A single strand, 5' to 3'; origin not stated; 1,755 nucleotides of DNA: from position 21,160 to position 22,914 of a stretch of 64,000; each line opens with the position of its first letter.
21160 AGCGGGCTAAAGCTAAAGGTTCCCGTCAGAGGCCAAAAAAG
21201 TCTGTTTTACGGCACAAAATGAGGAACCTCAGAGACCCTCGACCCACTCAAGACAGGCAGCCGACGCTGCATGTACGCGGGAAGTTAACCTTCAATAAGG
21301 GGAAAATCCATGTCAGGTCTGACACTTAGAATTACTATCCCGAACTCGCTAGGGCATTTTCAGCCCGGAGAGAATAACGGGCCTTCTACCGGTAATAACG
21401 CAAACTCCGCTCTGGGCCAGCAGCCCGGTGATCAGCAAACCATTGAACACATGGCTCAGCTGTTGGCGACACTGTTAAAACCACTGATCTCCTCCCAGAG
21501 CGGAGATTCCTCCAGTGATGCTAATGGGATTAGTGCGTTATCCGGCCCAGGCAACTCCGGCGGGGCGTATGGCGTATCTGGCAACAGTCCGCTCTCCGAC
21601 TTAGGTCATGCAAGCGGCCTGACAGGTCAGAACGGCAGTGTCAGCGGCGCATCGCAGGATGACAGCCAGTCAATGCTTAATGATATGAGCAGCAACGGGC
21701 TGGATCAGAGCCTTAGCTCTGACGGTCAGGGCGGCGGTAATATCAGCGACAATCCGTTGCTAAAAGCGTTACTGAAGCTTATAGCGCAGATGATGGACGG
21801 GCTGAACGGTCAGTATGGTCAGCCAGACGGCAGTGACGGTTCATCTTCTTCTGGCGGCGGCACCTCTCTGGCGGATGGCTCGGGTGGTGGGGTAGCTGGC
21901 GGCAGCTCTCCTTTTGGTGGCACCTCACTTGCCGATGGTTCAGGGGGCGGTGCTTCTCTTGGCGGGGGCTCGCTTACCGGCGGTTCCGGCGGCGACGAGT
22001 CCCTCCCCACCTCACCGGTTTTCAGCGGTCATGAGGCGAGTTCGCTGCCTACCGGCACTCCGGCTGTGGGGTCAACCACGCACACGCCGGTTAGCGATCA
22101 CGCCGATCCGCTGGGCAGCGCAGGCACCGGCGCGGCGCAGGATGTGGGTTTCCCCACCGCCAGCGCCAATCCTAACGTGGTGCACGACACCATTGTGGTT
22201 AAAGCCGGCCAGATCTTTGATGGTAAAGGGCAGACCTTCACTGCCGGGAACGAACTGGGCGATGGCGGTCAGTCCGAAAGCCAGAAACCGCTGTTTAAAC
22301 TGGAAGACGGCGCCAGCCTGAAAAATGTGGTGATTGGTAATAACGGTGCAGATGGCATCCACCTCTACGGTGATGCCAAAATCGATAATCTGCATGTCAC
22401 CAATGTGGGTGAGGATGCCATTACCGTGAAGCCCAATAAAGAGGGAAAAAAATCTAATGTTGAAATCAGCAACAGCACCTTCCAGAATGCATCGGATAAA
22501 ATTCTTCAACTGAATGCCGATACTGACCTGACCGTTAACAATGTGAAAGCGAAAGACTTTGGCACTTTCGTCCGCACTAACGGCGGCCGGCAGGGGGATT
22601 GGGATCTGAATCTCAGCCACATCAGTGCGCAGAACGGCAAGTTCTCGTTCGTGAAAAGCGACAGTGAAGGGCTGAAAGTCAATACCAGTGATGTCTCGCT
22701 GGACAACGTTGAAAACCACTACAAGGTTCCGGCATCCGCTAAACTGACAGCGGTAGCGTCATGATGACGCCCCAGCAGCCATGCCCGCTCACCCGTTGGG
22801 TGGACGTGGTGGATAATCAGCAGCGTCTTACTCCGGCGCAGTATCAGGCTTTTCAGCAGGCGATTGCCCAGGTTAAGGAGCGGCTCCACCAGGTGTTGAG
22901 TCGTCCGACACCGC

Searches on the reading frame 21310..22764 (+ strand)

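Call 66: search_protein_families(library=pfam, proteins=[window:21310-22764:+], max_evalue=0.000001)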
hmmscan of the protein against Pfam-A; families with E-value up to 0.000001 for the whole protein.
window:21310-22764:+ (484 aa): 1 family
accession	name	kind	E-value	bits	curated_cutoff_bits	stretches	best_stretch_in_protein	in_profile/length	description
PF03211.19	Pectate_lyase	-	8.1e-45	153.3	25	1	281-467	4-189/202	Pectate lyase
